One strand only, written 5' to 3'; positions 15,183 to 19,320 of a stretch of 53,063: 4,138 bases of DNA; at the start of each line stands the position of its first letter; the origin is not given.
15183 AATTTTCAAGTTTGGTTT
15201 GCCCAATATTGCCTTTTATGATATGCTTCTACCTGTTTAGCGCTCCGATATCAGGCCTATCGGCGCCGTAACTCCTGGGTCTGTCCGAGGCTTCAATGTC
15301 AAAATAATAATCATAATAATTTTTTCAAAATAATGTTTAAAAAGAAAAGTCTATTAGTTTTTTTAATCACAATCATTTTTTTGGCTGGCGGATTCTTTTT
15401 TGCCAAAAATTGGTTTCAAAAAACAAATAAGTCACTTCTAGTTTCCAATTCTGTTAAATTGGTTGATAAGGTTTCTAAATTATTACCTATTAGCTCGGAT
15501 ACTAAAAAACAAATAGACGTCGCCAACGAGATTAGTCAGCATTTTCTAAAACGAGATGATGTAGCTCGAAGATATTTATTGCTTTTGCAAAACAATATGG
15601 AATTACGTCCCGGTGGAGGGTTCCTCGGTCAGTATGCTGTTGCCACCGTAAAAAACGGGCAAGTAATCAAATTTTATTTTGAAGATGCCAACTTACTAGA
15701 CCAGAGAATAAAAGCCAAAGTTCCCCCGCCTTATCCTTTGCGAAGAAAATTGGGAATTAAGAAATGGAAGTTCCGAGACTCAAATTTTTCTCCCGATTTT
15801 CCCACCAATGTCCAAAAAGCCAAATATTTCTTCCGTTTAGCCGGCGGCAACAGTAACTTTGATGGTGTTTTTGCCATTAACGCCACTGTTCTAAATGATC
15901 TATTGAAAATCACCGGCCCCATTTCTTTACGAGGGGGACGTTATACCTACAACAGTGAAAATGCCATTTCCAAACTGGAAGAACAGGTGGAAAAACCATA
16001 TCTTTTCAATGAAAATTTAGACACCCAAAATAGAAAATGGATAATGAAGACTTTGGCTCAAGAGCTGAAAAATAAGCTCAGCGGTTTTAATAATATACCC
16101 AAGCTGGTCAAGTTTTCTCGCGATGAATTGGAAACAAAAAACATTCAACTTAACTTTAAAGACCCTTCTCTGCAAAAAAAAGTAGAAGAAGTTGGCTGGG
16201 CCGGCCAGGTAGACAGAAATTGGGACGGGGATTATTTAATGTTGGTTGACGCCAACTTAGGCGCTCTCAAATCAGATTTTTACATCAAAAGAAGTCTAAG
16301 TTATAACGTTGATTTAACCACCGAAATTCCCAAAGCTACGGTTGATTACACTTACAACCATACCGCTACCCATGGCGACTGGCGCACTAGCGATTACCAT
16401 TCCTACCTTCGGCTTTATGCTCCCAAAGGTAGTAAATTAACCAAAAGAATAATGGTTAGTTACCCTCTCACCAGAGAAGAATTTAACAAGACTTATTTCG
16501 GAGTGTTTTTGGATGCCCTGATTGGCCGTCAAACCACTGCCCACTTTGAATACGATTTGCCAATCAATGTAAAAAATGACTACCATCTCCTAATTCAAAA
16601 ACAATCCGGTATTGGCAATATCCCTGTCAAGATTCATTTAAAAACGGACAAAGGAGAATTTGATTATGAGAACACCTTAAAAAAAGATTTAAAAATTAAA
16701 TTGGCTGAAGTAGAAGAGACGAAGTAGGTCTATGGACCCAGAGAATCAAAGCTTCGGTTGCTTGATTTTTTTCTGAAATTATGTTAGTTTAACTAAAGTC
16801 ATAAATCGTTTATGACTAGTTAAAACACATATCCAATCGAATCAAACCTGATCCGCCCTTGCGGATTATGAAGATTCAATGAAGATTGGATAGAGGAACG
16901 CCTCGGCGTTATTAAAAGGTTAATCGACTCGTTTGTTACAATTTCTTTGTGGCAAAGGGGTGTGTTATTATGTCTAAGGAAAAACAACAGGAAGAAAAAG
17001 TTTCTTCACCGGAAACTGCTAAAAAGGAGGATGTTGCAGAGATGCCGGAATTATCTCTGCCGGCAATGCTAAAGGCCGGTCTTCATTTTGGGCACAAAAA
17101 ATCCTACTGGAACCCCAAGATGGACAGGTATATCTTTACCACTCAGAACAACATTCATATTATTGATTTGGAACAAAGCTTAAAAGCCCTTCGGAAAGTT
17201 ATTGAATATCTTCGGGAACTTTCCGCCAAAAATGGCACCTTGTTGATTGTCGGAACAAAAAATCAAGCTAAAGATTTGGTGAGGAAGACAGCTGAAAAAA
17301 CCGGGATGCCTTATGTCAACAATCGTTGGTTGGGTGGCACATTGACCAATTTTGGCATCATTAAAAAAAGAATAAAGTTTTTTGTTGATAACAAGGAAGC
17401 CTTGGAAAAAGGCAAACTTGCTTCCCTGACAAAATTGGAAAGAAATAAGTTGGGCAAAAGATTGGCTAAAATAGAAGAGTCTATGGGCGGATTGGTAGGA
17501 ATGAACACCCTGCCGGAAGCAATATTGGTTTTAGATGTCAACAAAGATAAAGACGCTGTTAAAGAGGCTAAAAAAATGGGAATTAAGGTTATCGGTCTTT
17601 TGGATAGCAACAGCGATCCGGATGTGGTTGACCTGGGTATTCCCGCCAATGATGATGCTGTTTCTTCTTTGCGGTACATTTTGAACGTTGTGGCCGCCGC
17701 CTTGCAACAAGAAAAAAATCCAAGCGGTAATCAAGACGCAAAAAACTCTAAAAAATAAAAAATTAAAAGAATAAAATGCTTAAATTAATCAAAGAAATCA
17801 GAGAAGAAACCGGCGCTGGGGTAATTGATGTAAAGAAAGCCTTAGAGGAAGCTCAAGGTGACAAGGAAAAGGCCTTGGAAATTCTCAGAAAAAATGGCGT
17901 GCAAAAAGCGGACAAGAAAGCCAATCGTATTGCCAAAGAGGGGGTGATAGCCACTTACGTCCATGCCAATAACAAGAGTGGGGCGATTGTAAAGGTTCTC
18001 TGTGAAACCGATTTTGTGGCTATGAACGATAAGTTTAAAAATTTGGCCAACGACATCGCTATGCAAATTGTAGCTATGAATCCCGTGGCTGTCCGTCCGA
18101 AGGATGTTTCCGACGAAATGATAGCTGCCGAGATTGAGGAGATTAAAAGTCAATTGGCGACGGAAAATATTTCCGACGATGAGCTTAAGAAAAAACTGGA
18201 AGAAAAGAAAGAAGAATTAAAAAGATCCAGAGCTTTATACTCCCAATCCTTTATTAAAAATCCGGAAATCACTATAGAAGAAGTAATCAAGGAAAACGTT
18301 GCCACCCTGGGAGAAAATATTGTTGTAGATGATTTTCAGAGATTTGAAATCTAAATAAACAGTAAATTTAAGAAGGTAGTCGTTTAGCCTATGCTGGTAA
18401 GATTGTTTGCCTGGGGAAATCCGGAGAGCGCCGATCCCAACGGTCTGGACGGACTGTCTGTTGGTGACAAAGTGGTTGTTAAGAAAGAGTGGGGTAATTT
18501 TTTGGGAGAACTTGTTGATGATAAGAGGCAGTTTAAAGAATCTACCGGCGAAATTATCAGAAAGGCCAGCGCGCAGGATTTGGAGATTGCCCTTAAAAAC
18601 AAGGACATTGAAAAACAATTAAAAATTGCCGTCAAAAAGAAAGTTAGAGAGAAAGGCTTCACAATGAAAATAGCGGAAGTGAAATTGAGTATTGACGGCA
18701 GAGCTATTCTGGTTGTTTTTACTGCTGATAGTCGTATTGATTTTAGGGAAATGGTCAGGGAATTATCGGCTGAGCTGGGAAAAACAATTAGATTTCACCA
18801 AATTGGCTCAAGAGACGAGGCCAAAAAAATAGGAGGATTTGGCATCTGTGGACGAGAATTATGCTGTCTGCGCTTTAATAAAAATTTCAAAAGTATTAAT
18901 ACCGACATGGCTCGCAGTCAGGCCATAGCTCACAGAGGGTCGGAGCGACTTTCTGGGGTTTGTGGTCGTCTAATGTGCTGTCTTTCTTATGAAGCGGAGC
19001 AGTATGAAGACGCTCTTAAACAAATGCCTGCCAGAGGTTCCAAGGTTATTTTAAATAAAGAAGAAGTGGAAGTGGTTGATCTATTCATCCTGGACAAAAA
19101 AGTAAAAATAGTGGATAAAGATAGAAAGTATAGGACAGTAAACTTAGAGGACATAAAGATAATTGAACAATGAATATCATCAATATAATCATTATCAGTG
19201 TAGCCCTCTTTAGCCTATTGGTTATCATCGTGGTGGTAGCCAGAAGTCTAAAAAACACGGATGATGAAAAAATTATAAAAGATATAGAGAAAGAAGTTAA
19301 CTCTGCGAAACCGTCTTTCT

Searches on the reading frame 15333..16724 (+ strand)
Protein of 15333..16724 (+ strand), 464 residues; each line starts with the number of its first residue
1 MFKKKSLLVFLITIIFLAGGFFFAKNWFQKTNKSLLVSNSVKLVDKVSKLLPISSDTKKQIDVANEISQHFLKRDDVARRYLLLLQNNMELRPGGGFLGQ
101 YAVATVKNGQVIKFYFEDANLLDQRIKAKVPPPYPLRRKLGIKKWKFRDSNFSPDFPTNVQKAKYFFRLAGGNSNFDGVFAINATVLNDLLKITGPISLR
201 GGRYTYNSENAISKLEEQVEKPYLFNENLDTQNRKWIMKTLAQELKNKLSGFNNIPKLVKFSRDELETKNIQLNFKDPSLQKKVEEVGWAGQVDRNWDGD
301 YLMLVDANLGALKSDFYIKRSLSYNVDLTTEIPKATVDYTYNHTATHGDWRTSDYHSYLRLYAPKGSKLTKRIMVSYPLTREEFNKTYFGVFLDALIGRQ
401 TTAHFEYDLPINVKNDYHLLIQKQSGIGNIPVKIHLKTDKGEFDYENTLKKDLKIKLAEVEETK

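Call 15: search_protein_families(library=pfam, proteins=[window:15333-16724:+], max_evalue=0.0001)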
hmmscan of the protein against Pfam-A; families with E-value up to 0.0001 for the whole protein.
window:15333-16724:+ (464 aa): 1 family
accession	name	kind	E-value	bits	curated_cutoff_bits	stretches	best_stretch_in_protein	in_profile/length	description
PF13196.11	DUF4012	-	3.5e-26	92.9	28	1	78-218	3-142/144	Protein of unknown function (DUF4012)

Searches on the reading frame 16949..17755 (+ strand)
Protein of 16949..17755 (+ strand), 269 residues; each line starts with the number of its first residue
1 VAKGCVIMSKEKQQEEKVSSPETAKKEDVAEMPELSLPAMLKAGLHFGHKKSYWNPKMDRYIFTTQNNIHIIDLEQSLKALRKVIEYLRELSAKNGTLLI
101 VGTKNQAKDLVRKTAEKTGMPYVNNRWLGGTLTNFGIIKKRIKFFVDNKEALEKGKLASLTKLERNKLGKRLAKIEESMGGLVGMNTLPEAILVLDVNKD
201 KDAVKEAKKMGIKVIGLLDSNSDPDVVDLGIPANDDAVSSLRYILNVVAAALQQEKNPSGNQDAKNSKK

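Call 15: search_protein_families(library=pfam, proteins=[window:16949-17755:+], max_evalue=0.0001)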
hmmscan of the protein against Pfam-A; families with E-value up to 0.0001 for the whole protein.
window:16949-17755:+ (269 aa): 1 family
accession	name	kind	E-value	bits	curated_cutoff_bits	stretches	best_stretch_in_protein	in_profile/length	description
PF00318.25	Ribosomal_S2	-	2.8e-78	262.5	26.1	1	40-253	1-214/216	Ribosomal protein S2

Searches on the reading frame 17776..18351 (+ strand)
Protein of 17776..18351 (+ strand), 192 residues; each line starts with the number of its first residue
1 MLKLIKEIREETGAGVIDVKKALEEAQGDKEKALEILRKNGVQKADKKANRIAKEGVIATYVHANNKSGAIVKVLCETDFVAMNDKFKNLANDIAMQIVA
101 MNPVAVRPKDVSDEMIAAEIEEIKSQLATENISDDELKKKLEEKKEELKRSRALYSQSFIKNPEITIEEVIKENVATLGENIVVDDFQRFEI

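Call 15: search_protein_families(library=pfam, proteins=[window:17776-18351:+], max_evalue=0.0001)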
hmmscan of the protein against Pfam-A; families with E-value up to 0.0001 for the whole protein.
window:17776-18351:+ (192 aa): 1 family
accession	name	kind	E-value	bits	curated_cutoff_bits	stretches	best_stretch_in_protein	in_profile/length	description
PF00889.24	EF_TS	-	2.9e-19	69.9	27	1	47-191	70-201/204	Elongation factor TS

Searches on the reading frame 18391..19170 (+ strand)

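Call 15: search_protein_families(library=pfam, proteins=[window:18391-19170:+], max_evalue=0.0001)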
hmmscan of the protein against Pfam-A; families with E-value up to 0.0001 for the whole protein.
window:18391-19170:+ (260 aa): 1 family
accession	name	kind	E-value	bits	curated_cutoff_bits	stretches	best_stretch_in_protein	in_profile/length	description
PF04468.17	PSP1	-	1.9e-20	73.4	27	1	54-138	2-86/86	PSP1 C-terminal conserved region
